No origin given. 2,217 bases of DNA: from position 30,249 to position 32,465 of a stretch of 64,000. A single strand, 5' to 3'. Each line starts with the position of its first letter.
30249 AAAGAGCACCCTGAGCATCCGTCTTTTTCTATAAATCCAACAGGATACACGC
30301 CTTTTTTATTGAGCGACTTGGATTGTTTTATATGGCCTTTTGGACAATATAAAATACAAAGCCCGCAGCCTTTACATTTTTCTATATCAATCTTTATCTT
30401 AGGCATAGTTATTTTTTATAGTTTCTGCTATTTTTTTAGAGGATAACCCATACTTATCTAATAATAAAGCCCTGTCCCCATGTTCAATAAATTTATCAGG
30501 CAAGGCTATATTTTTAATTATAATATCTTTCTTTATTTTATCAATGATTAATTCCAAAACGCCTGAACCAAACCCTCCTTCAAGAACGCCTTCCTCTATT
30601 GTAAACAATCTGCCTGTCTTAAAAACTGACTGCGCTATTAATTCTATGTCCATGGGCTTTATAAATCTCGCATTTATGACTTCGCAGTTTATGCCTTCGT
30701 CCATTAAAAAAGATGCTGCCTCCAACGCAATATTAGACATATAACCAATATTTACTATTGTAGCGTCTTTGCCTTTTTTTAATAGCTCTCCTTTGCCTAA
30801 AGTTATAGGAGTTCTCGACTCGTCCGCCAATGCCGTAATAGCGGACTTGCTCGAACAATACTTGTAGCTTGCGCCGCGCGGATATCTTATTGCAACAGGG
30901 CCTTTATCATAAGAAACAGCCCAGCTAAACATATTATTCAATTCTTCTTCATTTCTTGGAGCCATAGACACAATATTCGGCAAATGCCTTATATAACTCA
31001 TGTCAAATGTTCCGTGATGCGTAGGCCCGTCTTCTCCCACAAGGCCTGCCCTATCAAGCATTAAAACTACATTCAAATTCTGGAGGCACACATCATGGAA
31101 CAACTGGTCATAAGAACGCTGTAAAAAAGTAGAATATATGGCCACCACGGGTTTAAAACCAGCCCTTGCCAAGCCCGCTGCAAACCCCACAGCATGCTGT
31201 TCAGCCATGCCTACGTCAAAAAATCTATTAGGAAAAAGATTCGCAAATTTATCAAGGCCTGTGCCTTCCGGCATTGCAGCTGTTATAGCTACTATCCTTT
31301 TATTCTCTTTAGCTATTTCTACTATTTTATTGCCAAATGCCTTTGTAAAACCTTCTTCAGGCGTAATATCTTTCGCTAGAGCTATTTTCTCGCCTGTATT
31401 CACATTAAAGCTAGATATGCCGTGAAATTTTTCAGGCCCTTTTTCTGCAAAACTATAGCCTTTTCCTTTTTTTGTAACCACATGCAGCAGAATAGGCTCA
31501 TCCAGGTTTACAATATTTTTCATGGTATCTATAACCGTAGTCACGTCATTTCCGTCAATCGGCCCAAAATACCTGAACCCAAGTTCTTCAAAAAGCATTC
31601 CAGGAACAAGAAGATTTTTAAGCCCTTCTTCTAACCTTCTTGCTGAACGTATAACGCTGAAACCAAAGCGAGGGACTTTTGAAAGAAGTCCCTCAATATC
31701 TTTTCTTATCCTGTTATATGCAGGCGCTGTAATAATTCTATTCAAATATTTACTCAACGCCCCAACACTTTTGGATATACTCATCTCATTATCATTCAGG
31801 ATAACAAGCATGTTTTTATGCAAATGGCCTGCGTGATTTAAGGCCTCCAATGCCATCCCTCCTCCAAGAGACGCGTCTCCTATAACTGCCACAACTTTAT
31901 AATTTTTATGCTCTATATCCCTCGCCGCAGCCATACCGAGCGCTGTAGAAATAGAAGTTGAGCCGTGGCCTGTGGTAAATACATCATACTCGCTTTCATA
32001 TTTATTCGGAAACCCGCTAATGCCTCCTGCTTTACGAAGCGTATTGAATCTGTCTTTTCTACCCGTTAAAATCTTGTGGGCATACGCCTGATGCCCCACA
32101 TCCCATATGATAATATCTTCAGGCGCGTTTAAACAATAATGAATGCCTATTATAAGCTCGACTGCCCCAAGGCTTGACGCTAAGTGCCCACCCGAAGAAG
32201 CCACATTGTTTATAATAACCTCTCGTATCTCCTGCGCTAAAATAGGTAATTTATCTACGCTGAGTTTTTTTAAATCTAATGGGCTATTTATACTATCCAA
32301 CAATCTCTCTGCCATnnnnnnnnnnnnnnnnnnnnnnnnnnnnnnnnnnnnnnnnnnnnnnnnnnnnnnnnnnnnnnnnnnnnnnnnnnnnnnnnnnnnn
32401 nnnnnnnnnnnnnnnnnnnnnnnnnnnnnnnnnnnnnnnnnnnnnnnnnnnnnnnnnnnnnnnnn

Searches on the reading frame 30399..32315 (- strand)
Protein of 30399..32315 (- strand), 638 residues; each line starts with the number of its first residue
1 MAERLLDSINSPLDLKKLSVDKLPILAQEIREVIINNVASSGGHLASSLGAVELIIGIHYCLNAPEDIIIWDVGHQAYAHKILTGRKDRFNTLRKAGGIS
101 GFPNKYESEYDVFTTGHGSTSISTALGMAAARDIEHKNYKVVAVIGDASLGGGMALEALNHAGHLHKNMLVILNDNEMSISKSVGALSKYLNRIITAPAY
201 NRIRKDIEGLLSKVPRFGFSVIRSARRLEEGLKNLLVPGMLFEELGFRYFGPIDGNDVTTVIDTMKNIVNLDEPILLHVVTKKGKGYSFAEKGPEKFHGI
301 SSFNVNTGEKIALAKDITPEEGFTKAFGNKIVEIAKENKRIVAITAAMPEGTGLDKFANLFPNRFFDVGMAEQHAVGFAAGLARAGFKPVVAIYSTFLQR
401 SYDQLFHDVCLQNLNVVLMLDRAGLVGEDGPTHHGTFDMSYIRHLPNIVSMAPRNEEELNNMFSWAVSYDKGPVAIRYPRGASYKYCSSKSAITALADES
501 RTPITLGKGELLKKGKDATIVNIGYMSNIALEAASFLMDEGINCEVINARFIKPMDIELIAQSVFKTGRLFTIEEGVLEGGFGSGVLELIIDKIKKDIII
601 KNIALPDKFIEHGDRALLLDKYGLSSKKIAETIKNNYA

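Call 62: search_protein_families(library=ncbifam, proteins=[window:30399-32315:-], max_evalue=1e-10)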
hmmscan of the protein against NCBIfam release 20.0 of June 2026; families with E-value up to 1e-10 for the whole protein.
window:30399-32315:- (638 aa): 9 families
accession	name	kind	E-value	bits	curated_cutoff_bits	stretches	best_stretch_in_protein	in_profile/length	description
TIGR00204.1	dxs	equivalog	3.8e-245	815.1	465.95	1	8-636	3-614/616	1-deoxy-D-xylulose-5-phosphate synthase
NF003933.0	PRK05444.2-2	equivalog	1e-181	605.6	395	1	2-636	4-604/606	1-deoxy-D-xylulose-5-phosphate synthase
NF008968.0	PRK12315.1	subfamily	1.1e-156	522.6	510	2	241-635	203-579/582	1-deoxy-D-xylulose-5-phosphate synthase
NF004559.0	PRK05899.2-5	equivalog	5.8e-62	209.8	488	1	324-635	321-622/627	transketolase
NF004556.0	PRK05899.2-2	equivalog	9.5e-36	123.2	575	1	303-636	306-637/639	transketolase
NF006667.0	PRK09212.1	subfamily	5.6e-26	91.2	321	1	361-593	49-279/327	pyruvate dehydrogenase complex E1 component subunit beta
NF008854.0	PRK11892.1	equivalog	1e-20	73.9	454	1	504-592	329-417/464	pyruvate dehydrogenase complex E1 component subunit beta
NF004558.0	PRK05899.2-4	equivalog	6.3e-13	48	788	0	355-574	383-597/651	transketolase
TIGR00232.1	tktlase_bact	equivalog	2.8e-12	45.8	682.25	0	365-551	398-576/654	transketolase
